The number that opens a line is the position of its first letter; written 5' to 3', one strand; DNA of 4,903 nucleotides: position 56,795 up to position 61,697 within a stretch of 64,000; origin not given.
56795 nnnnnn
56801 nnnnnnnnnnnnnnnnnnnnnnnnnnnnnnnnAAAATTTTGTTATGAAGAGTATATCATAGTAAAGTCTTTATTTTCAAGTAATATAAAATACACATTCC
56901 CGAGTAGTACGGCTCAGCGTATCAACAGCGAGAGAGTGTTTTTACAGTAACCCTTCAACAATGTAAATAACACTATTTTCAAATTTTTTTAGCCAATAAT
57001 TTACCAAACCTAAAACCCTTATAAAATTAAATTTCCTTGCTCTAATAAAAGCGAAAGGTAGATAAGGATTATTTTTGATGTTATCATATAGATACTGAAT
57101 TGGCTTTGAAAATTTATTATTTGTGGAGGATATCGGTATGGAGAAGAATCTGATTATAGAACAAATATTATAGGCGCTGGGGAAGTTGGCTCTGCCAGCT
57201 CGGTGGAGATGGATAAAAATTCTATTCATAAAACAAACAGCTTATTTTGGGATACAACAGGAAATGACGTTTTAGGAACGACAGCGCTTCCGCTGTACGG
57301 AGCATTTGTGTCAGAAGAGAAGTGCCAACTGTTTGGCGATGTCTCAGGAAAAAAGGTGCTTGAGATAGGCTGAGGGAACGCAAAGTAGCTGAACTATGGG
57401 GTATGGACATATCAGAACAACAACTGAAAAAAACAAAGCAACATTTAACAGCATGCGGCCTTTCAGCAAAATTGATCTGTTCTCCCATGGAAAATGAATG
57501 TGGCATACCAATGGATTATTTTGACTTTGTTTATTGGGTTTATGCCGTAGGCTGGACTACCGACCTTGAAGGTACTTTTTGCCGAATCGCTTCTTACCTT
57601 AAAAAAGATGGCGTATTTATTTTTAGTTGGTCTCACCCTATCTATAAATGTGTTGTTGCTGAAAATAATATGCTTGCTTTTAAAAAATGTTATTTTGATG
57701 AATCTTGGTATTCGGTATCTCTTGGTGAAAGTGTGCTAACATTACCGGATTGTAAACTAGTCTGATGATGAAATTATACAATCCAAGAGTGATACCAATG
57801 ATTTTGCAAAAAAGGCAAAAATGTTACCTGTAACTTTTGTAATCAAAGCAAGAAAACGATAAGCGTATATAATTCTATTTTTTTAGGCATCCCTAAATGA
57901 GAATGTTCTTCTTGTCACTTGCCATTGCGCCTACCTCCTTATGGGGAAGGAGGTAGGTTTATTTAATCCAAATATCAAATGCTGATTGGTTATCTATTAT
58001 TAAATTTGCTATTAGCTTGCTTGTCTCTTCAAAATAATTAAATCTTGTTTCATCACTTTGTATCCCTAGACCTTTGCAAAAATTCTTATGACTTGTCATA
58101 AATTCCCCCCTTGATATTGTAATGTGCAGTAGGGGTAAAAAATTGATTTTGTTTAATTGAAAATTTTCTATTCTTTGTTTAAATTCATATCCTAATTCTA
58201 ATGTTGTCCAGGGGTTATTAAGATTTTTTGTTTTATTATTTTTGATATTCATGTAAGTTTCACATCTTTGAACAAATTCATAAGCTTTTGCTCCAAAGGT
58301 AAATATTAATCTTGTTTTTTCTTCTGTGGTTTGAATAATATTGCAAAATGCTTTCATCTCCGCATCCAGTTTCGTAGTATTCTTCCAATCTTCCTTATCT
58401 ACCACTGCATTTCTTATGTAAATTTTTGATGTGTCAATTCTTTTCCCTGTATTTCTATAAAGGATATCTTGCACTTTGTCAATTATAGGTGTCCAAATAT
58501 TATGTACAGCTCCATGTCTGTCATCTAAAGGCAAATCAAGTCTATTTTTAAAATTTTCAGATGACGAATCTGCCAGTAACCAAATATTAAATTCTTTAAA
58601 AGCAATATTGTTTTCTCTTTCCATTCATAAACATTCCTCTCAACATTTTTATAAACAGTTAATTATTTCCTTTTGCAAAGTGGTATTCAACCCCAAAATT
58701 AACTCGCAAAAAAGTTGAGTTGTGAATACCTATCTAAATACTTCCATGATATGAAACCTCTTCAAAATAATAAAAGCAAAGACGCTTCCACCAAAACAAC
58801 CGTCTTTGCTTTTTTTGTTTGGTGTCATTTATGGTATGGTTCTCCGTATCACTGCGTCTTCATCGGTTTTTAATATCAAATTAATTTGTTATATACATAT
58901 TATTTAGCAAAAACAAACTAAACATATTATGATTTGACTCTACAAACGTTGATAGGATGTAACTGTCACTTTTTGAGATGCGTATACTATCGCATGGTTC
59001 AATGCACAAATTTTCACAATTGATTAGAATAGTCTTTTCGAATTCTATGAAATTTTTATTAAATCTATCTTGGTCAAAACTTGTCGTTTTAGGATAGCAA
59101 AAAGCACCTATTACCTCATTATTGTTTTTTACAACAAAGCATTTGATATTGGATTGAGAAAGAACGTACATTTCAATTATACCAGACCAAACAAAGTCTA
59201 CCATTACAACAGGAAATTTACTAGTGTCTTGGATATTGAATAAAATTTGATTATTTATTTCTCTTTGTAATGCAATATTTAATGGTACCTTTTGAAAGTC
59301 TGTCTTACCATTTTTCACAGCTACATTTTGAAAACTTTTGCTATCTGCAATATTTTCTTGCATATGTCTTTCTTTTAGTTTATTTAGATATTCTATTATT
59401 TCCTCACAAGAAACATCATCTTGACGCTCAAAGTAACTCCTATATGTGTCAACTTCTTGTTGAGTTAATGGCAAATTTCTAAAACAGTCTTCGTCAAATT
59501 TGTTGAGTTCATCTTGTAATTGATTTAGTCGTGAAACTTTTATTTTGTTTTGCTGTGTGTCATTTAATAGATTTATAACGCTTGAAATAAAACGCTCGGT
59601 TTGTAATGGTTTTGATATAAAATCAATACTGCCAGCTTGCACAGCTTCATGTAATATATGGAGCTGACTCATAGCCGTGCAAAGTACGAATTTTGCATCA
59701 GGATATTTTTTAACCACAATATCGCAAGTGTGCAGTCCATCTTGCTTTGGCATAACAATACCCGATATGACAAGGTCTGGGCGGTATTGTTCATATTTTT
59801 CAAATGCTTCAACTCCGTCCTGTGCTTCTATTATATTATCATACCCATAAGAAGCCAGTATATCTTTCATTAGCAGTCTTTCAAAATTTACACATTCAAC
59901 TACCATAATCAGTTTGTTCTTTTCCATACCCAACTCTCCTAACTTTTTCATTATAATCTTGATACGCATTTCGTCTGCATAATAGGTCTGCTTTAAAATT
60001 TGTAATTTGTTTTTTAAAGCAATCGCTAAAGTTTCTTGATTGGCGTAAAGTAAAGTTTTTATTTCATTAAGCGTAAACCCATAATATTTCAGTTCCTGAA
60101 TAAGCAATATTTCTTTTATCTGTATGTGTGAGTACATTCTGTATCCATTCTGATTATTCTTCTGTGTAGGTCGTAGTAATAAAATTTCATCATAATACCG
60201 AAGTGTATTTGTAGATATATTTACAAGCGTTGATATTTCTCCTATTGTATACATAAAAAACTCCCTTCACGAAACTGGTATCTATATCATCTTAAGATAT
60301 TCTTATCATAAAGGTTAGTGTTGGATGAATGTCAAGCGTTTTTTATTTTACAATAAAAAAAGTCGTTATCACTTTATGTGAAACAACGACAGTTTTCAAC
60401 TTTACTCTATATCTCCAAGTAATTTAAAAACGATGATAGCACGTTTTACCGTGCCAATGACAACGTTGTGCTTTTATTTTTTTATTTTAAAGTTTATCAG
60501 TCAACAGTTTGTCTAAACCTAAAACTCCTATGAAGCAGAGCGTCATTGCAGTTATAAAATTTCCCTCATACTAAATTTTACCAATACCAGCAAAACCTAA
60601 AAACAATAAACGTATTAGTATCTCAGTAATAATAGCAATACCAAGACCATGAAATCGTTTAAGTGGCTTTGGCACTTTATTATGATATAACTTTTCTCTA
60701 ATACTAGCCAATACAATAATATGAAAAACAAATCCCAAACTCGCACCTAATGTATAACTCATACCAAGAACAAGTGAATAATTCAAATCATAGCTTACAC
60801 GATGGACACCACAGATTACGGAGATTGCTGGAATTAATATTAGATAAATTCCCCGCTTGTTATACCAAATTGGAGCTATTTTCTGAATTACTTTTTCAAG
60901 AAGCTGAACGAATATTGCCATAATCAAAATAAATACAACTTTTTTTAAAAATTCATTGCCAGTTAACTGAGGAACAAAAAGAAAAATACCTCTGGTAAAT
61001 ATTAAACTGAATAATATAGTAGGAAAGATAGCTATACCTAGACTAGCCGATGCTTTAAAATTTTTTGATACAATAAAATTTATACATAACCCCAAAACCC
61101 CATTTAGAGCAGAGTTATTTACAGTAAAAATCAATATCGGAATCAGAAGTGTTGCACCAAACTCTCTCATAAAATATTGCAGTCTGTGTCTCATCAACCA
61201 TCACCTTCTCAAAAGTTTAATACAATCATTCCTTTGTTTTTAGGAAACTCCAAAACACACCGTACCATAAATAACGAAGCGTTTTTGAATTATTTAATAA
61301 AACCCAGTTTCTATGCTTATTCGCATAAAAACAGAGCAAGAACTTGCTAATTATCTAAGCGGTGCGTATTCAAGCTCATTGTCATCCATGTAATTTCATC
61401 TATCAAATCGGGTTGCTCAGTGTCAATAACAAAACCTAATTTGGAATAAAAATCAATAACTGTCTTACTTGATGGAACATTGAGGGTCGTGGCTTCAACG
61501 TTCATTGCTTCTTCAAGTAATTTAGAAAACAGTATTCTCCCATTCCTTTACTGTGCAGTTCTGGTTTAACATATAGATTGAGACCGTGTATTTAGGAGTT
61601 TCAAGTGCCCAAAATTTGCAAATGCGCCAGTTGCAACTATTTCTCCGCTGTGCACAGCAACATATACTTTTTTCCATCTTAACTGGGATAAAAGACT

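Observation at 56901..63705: Family of at least six related intergenic repeats punctuating a cassette-like array of unrelated, partly decayed genes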

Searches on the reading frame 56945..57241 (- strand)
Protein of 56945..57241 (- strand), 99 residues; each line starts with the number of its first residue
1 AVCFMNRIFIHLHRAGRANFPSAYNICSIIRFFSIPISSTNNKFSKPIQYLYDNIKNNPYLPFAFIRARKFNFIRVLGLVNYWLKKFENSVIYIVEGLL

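Call 86: search_protein_families(library=pfam, proteins=[window:56945-57241:-], max_evalue=1)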
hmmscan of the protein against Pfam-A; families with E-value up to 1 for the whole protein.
window:56945-57241:- (99 aa): 0 families

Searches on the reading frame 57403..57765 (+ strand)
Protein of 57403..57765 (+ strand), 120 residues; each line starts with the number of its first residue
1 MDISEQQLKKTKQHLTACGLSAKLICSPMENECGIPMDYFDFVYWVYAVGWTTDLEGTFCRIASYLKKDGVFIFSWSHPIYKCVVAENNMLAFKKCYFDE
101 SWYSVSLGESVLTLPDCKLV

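Call 9: search_protein_families(library=pfam, proteins=[window:57403-57765:+], max_evalue=0.01)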
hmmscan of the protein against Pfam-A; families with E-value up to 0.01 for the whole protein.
window:57403-57765:+ (120 aa): 3 families
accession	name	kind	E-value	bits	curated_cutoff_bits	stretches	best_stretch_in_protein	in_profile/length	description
PF08241.18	Methyltransf_11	-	1.2e-07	32.7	21.2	1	1-74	24-95/95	Methyltransferase domain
PF13649.12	Methyltransf_25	-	2.2e-05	25.5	27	1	1-70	27-97/97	Methyltransferase domain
PF13489.12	Methyltransf_23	-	0.0051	17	27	1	33-75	75-117/164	Methyltransferase domain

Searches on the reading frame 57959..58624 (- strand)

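Call 9: search_protein_families(library=pfam, proteins=[window:57959-58624:-], max_evalue=0.01)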
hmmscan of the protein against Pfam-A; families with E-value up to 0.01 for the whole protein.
window:57959-58624:- (221 aa): 0 families

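Call 68: search_protein_families(library=padloc, proteins=[window:57959-58624:-], max_evalue=0.01)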
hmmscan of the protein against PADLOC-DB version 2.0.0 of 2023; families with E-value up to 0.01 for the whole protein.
window:57959-58624:- (221 aa): 1 family
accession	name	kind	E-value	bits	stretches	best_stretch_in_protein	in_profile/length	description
PDLC04407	PDC-M09A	-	0.0049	14.4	1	82-155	10-84/282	-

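Call 69: search_protein_families(library=ncbifam, proteins=[window:57959-58624:-], max_evalue=0.01)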
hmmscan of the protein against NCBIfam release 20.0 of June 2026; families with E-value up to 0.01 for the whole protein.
window:57959-58624:- (221 aa): 0 families

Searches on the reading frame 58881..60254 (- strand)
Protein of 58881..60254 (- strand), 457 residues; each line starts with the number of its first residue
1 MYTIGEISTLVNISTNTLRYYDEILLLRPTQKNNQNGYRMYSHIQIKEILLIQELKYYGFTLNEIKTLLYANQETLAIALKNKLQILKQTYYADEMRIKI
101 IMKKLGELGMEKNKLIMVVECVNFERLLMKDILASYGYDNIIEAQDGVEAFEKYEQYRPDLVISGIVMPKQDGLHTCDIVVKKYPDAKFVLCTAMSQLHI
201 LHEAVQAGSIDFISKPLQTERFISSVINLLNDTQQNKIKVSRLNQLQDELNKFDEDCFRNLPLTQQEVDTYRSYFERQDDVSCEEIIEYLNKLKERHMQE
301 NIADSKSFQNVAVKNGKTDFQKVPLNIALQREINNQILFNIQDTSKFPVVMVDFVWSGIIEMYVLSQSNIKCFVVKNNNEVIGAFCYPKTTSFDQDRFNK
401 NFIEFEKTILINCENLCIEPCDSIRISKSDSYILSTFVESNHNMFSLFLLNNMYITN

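Call 9: search_protein_families(library=pfam, proteins=[window:58881-60254:-], max_evalue=0.01)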
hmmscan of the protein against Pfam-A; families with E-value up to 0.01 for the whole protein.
window:58881-60254:- (457 aa): 3 families
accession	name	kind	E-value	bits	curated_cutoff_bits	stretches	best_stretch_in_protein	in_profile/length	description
PF00072.30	Response_reg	-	1e-18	68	30.2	1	117-225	2-109/111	Response regulator receiver domain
PF13411.12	MerR_1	-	6.3e-17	61.9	21.6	1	2-70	1-67/69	MerR HTH family regulatory protein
PF00376.29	MerR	-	2.1e-09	37.5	28.2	1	3-41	1-38/38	MerR family regulatory protein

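Call 11: find_encoding_contigs(protein=window:58881-60254:-, flank=10000, max_places=6)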
Protein window:58881-60254:- (457 aa): no gene with exactly this product is on record in the collection.

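Call 68: search_protein_families(library=padloc, proteins=[window:58881-60254:-], max_evalue=0.01)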
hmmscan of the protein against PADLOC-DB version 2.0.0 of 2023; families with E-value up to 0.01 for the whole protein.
window:58881-60254:- (457 aa): 1 family
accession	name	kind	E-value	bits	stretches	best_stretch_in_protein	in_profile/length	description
PDLC04133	mad1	-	6e-07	27.7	1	1-42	5-43/60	mads_1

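Call 69: search_protein_families(library=ncbifam, proteins=[window:58881-60254:-], max_evalue=0.01)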
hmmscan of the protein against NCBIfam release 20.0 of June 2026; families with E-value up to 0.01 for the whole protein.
window:58881-60254:- (457 aa): 80 families (the best 25 are shown)
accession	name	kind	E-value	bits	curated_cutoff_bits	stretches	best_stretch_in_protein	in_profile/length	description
NF041367.1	CheY_Halo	equivalog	1.9e-23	83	200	1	116-226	1-110/114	chemotaxis protein CheY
NF045944.1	ResRegRpaBCyano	equivalog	5.5e-14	52.1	330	1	127-252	11-142/229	response regulator transcription factor RpaB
NF053782.1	ChlnTransRegdde3219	equivalog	1.2e-13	51.2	450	1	2-86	7-90/278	choline utilization transcriptional activator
NF007069.0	PRK09514.1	equivalog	2.5e-13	50.2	143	1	1-92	1-91/141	Zn(2+)-responsive transcriptional regulator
TIGR02043.1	ZntR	equivalog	3.3e-12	46.7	167.95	1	1-77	1-76/131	Zn(2+)-responsive transcriptional regulator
NF009206.0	PRK12555.1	subfamily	4.1e-12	45.7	342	1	117-230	4-121/340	chemotaxis-specific protein-glutamate methyltransferase CheB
NF040689.1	MtrAB_MtrA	equivalog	4.8e-12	45.7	300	1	131-250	16-133/219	MtrAB system response regulator MtrA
NF001965.0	PRK00742.1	subfamily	9e-12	44.8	293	1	116-235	6-128/357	chemotaxis-specific protein-glutamate methyltransferase CheB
TIGR01818.1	ntrC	equivalog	2e-11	43.4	558.6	1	126-240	11-124/463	nitrogen regulation protein NR(I)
NF040534.1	resp_reg_YycF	equivalog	2.2e-11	43.5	340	1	133-239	20-124/231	response regulator YycF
TIGR02044.1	CueR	equivalog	2.5e-11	43.7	147.4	1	4-73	3-71/127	Cu(I)-responsive transcriptional regulator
TIGR02875.1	spore_0_A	equivalog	3.6e-11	42.8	200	1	115-242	5-133/262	sporulation transcription factor Spo0A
NF007969.0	PRK10693.1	equivalog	3.9e-11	42.6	329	1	113-260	7-153/337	two-component system response regulator RssB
NF008469.0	PRK11361.1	equivalog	5.3e-11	41.9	714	1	113-222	4-112/461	acetoacetate metabolism transcriptional regulator AtoC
NF053512.1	nitric_RR_NosR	exception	7.4e-11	41.7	400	1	132-252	17-136/422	response regulator c-di-GMP phosphodiesterase, NosR family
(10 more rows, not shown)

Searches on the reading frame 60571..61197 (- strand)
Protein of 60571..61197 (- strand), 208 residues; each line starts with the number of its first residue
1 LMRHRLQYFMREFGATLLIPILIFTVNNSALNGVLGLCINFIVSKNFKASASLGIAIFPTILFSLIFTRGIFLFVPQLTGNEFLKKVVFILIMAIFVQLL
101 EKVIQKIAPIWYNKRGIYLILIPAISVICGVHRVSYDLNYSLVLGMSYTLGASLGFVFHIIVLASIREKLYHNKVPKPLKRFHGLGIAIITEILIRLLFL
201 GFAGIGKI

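Call 9: search_protein_families(library=pfam, proteins=[window:60571-61197:-], max_evalue=0.01)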
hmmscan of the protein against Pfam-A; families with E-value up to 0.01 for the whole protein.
window:60571-61197:- (208 aa): 1 family
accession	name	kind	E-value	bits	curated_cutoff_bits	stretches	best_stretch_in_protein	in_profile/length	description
PF02508.19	Rnf-Nqr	-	5.8e-24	85.5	23.8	1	24-205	9-173/174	Rnf-Nqr subunit, membrane protein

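Call 52: find_homologous_proteins(query=window:60571-61194:-, max_evalue=1e-8)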
Query window:60571-61194:- (207 aa): 44 proteins with E <= 1e-8 among 1836 candidates.
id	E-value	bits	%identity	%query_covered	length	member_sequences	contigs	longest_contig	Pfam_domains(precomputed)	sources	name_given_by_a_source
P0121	2.1e-124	431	100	100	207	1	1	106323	PF02508.20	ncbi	-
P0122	1.4e-19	89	37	89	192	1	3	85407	PF02508.20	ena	-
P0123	2.7e-19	88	37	89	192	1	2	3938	PF02508.20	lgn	-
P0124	2.2e-17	82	36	87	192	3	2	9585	PF02508.20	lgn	-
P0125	1.7e-15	76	35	86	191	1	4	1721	PF02508.20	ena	-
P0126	2.2e-15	75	35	86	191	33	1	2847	PF02508.20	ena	-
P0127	2.9e-14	72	35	87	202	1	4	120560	PF02508.20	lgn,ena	-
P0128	8.4e-14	70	35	87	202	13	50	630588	PF02508.20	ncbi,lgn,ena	-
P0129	1.1e-13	70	34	86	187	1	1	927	PF02508.20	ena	-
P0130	1.3e-13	70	33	86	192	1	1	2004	PF02508.20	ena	-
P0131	1.6e-13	69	37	87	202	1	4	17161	PF02508.20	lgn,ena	-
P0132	4.4e-13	68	33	86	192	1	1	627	PF02508.20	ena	-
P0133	5.7e-13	67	33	86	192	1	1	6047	PF02508.20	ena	-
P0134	1.1e-12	67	32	86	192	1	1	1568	PF02508.20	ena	-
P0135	2.2e-12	66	33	87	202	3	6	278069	PF02508.20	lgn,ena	-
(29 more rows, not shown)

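Call 68: search_protein_families(library=padloc, proteins=[window:60571-61194:-], max_evalue=0.01)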
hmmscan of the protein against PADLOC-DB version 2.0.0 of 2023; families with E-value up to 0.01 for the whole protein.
window:60571-61194:- (207 aa): 0 families

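Call 69: search_protein_families(library=ncbifam, proteins=[window:60571-61194:-], max_evalue=0.01)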
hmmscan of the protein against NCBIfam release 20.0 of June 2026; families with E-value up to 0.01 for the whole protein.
window:60571-61194:- (207 aa): 12 families
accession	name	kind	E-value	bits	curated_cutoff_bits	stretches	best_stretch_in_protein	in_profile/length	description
TIGR01943.1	rnfA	subfamily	5.3e-30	105.3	229.3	1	17-204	5-189/190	RnfABCDGE type electron transport complex subunit A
NF003481.0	PRK05151.1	equivalog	3e-28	99.3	240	1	16-206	5-192/193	electron transport complex subunit RsxA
TIGR01940.1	nqrE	equivalog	1.6e-24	87.4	247.55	1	24-204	12-199/200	NADH:ubiquinone reductase (Na(+)-transporting) subunit E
NF002200.0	PRK01061.1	equivalog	8.1e-19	68.2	351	1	25-204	21-209/250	Na(+)-translocating NADH-quinone reductase subunit E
NF041835.1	rnfA_Methano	equivalog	9.7e-19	68.5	300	1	25-201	16-189/195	Rnf electron transport complex subunit RnfA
NF009108.0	PRK12456.1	equivalog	2e-17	64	398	1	17-204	7-197/199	Na(+)-translocating NADH-quinone reductase subunit E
NF009070.0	PRK12405.1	subfamily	3.4e-10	39.5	184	1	25-169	14-152/231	electron transport complex subunit RsxE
NF041839.1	rnfE_Methano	equivalog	1.6e-08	34.6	350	1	24-171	11-152/203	Rnf electron transport complex subunit RnfE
TIGR01948.1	rnfE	subfamily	2e-08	34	213.4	1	24-174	9-153/196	RnfABCDGE type electron transport complex subunit E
NF006777.0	PRK09292.1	equivalog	3.7e-05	23.6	235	1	24-169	16-155/209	NADH:ubiquinone reductase (Na(+)-transporting) subunit D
TIGR00753.1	undec_PP_bacA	equivalog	0.0043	16.8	217.5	1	33-193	61-226/255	undecaprenyl-diphosphatase UppP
TIGR02203.1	MsbA_lipidA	equivalog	0.006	15.1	602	1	4-105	4-101/572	lipid A export permease/ATP-binding protein MsbA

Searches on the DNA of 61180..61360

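Call 58: search_rna_families(source=window, start=61180, end=61360, threshold=evalue, max_evalue=10)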
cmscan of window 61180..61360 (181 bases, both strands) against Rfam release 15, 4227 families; matches with E-value up to 10: 4.
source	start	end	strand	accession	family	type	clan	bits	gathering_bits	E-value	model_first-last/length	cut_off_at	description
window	61262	61303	-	RF01379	CRISPR-DR66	Gene; CRISPR;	CL00014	17.5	45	0.91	1-37/37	no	CRISPR RNA direct repeat element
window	61246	61333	-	RF04312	trpB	Cis-reg;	-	16.4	59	4.9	1-107/107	no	trpB ncRNA motif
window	61207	61291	-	RF01458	rli23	Gene; antisense;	-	13.7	45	7.2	1-98/98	no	Listeria snRNA rli23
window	61264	61360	-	RF02671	Ysr35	Gene; sRNA;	-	8.3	428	2.2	30-339/339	5'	Yersinia sRNA 35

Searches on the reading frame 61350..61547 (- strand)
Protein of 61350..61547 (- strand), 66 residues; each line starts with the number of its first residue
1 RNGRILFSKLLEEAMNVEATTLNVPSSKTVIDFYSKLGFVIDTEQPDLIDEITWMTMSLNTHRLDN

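Call 86: search_protein_families(library=pfam, proteins=[window:61350-61547:-], max_evalue=1)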
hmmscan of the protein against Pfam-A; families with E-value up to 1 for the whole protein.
window:61350-61547:- (66 aa): 2 families
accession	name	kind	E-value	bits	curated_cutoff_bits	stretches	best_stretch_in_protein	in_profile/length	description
PF13673.13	Acetyltransf_10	-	0.00018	21.9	23.6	1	3-59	69-126/128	Acetyltransferase (GNAT) domain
PF13508.13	Acetyltransf_7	-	0.065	14.1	27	1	8-40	47-83/84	Acetyltransferase (GNAT) domain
